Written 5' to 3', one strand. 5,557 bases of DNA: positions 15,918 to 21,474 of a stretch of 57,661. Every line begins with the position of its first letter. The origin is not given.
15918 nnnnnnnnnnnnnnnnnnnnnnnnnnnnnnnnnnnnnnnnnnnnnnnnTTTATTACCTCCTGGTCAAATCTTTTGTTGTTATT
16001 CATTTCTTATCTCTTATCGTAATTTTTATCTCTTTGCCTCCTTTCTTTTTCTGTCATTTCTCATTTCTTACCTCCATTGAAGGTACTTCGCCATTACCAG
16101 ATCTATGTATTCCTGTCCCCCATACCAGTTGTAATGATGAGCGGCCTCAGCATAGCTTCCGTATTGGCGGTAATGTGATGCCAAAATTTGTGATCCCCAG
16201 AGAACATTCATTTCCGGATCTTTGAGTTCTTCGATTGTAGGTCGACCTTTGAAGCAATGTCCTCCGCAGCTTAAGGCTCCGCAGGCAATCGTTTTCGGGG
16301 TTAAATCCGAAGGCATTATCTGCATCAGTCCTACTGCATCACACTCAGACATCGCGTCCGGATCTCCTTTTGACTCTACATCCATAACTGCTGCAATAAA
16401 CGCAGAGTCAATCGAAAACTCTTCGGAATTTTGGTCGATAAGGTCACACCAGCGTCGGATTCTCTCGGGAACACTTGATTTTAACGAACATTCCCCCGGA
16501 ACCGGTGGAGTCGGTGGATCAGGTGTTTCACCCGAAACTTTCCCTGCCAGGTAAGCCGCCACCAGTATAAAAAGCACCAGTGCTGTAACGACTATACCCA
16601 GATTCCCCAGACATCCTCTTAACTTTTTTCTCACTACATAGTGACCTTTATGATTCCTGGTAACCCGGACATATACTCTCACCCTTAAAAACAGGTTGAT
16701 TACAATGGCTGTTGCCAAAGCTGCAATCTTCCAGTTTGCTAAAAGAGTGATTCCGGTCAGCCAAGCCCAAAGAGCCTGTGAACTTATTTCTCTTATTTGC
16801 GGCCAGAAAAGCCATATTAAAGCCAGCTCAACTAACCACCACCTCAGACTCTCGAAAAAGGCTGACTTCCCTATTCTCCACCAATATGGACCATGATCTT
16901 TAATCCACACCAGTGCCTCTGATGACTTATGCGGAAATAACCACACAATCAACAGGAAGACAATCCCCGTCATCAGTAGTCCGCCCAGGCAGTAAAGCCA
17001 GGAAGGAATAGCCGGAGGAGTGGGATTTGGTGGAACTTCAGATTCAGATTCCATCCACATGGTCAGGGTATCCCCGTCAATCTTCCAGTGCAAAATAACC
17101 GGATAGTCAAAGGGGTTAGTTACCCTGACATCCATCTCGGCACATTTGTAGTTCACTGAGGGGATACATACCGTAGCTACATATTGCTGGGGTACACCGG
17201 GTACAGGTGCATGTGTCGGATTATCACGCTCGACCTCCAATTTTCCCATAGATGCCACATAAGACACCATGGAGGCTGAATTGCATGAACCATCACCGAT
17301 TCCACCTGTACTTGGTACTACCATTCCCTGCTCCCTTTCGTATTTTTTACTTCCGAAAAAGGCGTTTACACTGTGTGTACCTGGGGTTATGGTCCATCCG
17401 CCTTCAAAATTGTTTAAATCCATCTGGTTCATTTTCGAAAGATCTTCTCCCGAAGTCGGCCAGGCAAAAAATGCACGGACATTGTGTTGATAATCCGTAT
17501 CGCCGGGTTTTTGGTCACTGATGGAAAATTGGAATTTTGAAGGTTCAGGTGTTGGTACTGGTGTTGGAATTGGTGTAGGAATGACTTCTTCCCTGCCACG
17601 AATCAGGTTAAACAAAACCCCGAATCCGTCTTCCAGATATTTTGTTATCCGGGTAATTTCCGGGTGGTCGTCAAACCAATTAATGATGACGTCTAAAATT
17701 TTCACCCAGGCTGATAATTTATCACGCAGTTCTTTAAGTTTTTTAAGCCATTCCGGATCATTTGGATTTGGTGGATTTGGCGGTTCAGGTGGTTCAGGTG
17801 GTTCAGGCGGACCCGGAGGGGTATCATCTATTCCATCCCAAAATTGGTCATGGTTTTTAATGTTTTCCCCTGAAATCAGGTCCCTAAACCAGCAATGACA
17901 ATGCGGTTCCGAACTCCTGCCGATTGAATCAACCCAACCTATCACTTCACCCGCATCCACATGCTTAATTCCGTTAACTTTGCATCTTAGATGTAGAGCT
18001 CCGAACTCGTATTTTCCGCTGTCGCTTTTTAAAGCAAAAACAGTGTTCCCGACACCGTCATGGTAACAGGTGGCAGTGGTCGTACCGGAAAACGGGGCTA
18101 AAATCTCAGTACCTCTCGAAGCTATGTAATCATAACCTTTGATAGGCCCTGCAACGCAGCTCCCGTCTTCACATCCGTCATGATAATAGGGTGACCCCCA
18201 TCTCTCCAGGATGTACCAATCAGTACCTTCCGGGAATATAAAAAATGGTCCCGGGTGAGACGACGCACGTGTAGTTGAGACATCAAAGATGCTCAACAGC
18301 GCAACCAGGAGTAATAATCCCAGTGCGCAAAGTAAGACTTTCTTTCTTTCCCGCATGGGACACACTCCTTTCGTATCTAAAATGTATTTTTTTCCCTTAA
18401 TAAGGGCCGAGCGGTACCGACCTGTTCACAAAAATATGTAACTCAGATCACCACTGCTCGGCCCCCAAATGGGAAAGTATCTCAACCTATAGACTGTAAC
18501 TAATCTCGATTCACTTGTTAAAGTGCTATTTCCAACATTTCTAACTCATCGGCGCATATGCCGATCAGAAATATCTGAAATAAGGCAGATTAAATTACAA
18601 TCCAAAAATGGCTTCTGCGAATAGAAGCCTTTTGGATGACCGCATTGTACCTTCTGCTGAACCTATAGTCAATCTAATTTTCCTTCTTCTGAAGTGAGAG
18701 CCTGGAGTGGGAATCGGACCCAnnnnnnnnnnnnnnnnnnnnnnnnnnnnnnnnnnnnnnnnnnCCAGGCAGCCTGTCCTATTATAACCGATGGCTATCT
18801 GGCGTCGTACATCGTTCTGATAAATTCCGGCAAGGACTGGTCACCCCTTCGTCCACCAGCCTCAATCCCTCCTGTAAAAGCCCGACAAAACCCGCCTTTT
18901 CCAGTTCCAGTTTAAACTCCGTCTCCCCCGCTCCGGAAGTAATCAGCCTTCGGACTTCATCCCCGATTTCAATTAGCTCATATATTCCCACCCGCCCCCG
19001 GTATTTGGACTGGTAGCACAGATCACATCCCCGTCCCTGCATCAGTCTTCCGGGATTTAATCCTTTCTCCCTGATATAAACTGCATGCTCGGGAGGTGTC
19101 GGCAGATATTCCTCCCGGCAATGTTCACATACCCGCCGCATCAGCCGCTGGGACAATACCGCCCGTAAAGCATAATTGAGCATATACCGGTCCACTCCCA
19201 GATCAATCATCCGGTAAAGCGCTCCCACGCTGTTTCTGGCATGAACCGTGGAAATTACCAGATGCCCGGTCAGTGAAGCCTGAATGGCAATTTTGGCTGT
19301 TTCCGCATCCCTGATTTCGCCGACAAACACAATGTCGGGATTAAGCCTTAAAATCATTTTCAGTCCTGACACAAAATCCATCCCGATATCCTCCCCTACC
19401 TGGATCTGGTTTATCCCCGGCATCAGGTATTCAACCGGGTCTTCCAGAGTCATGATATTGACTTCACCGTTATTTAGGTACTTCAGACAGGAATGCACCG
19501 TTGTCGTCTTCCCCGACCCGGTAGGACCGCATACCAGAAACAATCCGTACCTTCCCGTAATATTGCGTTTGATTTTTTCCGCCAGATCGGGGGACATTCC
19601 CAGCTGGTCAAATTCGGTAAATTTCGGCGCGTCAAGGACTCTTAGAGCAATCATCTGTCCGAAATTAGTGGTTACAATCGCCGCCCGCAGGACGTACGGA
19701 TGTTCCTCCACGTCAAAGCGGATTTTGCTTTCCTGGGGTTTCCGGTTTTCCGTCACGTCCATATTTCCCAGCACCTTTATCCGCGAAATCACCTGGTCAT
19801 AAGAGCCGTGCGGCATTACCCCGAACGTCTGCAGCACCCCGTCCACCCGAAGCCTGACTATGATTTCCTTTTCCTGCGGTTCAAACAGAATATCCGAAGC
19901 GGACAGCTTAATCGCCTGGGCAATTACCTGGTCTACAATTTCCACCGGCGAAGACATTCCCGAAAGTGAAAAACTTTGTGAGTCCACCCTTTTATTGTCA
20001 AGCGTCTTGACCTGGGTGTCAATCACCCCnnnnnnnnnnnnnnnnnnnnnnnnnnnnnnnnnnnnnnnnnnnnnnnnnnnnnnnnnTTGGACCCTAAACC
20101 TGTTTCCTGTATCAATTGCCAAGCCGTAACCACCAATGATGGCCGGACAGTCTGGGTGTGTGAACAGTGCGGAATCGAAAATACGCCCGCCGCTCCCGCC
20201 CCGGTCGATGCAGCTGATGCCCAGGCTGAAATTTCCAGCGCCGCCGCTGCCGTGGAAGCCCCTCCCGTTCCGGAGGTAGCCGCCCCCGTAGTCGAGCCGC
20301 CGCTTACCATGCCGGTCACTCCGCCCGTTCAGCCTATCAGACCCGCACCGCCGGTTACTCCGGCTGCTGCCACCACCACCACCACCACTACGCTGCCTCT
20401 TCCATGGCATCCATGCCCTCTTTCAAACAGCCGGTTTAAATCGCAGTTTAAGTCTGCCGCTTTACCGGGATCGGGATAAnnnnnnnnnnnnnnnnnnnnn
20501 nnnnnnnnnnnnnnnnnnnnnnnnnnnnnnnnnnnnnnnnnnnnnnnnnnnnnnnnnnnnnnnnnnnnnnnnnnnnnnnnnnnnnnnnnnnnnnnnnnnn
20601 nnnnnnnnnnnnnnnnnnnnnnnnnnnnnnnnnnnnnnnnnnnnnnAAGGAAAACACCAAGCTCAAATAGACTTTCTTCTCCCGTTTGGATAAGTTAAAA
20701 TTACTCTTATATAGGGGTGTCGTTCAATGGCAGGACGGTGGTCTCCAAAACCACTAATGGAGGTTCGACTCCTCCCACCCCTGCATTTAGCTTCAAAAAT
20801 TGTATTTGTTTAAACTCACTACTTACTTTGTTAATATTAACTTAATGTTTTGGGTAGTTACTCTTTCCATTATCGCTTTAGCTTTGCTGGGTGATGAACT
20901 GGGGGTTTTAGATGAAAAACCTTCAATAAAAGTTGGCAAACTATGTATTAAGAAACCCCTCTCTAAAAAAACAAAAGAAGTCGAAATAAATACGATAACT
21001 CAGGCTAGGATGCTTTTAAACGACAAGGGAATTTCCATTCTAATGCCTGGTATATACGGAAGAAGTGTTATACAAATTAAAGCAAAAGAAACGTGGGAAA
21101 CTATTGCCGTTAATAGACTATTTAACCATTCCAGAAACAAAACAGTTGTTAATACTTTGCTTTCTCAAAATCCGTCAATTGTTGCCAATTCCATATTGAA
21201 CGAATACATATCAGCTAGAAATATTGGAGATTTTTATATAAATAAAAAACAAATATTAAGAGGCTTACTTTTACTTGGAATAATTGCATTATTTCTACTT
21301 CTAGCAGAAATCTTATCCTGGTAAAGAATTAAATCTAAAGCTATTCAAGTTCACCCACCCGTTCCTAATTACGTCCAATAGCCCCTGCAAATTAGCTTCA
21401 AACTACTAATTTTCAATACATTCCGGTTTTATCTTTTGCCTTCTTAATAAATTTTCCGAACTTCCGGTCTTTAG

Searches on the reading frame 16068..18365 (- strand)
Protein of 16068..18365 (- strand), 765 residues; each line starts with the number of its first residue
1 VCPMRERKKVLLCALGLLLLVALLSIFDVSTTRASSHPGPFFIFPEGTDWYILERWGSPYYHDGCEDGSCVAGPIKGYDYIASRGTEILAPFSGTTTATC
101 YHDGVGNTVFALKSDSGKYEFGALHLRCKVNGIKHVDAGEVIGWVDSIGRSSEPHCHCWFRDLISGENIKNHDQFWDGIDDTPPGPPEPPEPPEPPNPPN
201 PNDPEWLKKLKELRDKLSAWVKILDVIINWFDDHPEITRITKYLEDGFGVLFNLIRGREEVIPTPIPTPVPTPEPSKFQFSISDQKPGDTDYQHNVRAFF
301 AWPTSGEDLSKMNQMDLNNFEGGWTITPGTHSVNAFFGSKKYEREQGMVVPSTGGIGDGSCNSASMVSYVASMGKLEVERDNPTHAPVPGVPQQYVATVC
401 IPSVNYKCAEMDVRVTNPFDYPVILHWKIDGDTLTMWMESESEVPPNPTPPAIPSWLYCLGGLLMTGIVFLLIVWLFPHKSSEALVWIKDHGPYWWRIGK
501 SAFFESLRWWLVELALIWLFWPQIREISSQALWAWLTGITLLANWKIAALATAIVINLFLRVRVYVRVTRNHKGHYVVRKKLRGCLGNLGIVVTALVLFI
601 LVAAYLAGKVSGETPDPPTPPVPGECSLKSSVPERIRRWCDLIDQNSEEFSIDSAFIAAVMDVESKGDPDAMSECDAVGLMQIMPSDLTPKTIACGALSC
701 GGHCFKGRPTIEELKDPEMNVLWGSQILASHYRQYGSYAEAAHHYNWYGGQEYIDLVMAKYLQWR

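Call 13: search_protein_families(library=ncbifam, proteins=[window:16068-18365:-], max_evalue=0.001)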
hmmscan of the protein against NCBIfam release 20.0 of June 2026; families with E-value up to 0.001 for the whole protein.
window:16068-18365:- (765 aa): 6 families
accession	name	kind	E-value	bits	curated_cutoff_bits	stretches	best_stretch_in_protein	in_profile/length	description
NF012014.0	PRK15470.1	equivalog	1.1e-10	41.4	233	1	631-728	30-121/203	membrane-bound lytic murein transglycosylase EmtA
NF008670.0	PRK11671.1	equivalog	1.7e-10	40.6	375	1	632-730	185-276/359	membrane-bound lytic murein transglycosylase MltC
NF047373.1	BB0259_flg_lyt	exception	7.6e-08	31.6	234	1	637-746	546-644/705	flagellar assembly lytic transglycosylase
NF053824.1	PdgNdpepShyC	equivalog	2.8e-06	26.5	700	1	75-160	296-380/429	peptidoglycan DD-endopeptidase ShyC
NF008631.0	PRK11619.1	equivalog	1.3e-05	23.8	536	1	639-737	479-569/644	murein transglycosylase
NF011856.0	PRK15328.1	equivalog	0.00072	19.1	208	0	639-747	18-118/160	type III secretion system invasion protein IagB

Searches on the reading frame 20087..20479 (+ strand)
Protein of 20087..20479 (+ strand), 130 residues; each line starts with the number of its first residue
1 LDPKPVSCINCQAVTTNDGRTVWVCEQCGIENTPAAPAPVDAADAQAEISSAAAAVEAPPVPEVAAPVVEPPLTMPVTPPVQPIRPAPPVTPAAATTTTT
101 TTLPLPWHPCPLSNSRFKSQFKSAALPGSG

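Call 111: search_protein_families(library=pfam, proteins=[window:20087-20479:+], max_evalue=0.1)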
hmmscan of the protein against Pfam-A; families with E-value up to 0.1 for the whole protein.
window:20087-20479:+ (130 aa): 2 families
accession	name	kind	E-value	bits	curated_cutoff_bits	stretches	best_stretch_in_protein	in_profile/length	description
PF08274.17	Zn_Ribbon_YjdM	-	0.01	16.3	30.8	1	8-30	5-27/30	PhnA Zinc-Ribbon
PF22289.1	DmmA-like_C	-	0.012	16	27.4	1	6-30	2-26/44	Dimethylamine monooxygenase subunit DmmA-like, C-terminal domain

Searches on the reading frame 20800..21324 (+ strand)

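Call 22: search_protein_families(library=pfam, proteins=[window:20800-21324:+], max_evalue=0.1)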
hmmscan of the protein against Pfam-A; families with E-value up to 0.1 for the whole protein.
window:20800-21324:+ (174 aa): 1 family
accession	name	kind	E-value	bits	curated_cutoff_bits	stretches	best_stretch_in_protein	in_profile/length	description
PF00606.23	Glycoprotein_B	-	0.051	13.5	43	1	101-145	24-68/222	Herpesvirus Glycoprotein B ectodomain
